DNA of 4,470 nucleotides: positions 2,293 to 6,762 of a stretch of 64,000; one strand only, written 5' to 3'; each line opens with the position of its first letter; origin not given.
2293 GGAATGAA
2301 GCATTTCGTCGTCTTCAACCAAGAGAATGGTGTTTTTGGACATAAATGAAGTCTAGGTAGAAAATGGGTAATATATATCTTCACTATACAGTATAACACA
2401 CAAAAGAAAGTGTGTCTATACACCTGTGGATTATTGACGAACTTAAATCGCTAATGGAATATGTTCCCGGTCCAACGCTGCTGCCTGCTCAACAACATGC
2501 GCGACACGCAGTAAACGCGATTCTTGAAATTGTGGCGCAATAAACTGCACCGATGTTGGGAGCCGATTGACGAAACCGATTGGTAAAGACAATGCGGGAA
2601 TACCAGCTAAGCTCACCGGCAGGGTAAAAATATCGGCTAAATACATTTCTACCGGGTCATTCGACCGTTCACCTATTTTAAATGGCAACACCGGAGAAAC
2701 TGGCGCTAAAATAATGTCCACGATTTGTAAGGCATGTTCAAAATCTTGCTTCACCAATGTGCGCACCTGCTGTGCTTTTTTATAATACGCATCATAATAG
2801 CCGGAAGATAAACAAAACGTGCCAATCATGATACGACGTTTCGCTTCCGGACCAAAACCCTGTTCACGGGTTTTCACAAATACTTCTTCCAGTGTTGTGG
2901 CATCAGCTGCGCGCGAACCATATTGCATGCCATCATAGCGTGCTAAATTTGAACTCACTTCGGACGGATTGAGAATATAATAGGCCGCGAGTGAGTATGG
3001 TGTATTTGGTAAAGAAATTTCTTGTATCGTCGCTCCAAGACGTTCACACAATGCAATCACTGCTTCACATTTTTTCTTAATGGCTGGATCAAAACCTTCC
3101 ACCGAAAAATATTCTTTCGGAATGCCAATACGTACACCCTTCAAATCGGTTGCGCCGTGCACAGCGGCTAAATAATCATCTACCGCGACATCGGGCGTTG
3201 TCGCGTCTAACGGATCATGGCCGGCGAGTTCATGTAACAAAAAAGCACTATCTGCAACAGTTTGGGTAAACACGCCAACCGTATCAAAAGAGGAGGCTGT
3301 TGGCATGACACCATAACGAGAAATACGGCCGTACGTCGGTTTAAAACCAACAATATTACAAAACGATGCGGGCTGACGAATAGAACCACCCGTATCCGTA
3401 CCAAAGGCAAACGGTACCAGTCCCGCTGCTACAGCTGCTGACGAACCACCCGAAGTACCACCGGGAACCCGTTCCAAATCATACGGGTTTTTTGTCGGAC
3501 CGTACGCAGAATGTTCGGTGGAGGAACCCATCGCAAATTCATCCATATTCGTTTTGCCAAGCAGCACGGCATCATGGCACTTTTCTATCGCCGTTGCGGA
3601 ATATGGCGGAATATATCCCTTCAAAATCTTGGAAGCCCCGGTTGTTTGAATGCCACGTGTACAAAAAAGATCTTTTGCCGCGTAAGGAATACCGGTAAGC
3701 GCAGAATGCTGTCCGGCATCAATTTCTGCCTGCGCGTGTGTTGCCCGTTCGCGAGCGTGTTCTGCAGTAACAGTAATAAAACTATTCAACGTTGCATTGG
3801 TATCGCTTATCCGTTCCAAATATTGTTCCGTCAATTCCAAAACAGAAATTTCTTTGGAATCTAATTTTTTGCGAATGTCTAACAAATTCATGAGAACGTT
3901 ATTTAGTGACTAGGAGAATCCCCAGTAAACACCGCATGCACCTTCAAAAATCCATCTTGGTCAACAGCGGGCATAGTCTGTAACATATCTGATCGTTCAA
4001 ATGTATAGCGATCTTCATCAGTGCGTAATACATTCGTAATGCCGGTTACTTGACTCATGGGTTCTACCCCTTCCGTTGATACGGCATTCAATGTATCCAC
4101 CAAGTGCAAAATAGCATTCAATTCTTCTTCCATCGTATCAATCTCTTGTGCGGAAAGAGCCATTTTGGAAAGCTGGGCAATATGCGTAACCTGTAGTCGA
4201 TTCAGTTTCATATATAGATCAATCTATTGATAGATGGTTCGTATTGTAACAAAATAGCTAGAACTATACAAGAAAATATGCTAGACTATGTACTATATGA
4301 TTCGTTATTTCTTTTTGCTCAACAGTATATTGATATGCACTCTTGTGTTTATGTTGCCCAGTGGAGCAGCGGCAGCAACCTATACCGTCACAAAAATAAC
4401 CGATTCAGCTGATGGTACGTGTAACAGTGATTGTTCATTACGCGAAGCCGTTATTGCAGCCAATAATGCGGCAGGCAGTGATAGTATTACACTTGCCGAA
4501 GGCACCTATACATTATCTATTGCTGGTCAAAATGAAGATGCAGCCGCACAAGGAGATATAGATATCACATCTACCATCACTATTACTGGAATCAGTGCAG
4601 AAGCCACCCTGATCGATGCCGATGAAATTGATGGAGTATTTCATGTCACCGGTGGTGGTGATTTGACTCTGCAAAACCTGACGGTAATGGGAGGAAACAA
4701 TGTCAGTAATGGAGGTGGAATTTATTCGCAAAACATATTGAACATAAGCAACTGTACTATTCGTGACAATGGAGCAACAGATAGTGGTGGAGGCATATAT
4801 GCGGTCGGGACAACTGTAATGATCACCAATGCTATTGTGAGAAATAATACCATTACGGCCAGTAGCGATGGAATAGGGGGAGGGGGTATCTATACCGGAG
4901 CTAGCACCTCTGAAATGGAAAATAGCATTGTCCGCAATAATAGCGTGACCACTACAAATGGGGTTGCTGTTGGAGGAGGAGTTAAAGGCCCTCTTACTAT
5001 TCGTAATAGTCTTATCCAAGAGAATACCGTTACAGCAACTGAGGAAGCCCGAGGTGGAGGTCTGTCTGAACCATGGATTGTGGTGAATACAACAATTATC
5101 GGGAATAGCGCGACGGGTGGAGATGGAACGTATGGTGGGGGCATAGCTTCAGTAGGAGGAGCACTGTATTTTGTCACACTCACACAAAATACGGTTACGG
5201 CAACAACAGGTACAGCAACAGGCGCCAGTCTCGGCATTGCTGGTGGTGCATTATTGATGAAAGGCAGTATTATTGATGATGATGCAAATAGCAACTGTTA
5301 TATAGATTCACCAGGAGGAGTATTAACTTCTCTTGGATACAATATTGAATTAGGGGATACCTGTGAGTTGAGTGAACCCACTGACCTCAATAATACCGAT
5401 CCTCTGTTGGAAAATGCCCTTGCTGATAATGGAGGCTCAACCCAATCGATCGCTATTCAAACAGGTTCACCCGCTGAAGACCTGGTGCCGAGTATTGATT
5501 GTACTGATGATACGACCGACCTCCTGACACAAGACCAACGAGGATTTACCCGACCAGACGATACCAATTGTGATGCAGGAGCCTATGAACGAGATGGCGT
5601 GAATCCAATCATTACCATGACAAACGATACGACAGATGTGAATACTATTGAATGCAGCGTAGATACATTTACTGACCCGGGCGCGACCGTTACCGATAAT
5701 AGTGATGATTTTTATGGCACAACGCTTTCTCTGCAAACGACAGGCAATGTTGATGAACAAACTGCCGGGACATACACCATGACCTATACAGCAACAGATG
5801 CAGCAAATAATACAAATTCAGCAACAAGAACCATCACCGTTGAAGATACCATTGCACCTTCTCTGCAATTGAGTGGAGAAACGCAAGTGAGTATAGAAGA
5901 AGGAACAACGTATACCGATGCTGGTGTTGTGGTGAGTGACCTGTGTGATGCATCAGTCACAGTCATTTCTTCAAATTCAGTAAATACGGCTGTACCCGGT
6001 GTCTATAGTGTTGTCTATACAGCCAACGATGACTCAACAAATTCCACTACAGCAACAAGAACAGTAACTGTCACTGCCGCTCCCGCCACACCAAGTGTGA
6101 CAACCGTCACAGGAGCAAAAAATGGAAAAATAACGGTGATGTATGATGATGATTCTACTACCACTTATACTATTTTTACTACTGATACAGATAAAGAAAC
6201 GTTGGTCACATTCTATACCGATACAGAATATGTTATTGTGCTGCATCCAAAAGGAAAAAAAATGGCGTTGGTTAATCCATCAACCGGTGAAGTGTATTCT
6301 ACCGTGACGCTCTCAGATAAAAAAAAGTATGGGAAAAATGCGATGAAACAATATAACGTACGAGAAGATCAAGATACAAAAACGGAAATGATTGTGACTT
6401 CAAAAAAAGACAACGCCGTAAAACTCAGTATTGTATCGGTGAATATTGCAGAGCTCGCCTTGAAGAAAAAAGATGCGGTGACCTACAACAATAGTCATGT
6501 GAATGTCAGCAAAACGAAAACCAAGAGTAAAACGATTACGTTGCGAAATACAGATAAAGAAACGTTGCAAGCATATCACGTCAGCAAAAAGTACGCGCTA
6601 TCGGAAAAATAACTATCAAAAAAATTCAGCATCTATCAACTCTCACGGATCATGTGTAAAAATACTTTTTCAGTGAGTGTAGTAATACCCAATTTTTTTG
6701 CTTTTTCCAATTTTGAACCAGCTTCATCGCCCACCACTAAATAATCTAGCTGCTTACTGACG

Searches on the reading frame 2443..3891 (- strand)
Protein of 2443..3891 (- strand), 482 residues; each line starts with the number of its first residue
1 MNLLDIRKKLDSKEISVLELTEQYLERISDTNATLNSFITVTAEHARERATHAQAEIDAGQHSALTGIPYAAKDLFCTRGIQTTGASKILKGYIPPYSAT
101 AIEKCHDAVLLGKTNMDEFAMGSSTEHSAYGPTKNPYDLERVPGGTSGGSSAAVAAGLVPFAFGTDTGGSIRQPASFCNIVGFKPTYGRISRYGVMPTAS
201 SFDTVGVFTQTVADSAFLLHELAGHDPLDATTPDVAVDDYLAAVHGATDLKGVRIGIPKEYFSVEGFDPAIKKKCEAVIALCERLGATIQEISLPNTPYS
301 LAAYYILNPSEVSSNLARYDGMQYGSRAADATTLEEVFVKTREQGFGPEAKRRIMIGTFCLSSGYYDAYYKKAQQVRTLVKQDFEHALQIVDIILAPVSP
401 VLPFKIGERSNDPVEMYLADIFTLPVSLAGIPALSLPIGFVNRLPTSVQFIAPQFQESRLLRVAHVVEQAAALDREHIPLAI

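Call 62: search_protein_families(library=pfam, proteins=[window:2443-3891:-], max_evalue=0.00001)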
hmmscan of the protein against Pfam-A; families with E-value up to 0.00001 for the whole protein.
window:2443-3891:- (482 aa): 1 family
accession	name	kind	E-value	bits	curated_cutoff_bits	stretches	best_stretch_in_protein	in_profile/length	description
PF01425.27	Amidase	-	2.3e-140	469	27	1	19-461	1-445/445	Amidase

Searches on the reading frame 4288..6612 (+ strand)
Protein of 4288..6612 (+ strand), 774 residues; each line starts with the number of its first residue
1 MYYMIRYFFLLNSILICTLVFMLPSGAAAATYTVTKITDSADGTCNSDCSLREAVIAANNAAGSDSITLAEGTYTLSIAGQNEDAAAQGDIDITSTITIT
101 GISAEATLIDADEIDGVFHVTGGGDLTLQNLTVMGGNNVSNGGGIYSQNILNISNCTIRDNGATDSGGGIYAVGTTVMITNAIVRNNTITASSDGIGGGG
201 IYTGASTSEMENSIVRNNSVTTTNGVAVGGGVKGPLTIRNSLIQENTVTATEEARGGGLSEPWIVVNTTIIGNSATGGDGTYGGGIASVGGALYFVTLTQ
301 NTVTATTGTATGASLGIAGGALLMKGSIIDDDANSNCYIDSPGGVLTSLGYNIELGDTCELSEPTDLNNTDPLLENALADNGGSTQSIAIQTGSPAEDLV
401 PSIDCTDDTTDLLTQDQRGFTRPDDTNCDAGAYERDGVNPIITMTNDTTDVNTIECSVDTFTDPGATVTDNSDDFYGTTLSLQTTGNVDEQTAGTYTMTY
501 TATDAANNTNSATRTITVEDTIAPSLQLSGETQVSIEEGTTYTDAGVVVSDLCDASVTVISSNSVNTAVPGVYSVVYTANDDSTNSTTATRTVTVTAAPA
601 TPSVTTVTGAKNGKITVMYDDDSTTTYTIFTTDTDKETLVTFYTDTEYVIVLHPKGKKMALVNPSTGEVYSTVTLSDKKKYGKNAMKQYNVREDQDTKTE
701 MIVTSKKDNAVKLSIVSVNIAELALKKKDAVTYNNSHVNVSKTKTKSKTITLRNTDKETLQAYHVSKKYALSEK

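Call 62: search_protein_families(library=pfam, proteins=[window:4288-6612:+], max_evalue=0.00001)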
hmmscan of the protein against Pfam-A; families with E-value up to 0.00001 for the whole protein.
window:4288-6612:+ (774 aa): 1 family
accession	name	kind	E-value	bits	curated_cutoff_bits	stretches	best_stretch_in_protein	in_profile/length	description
PF16403.11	Bact_surface_Ig-like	-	1.1e-28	99.5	27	2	526-595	1-71/71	Bacterial surface protein, Ig-like domain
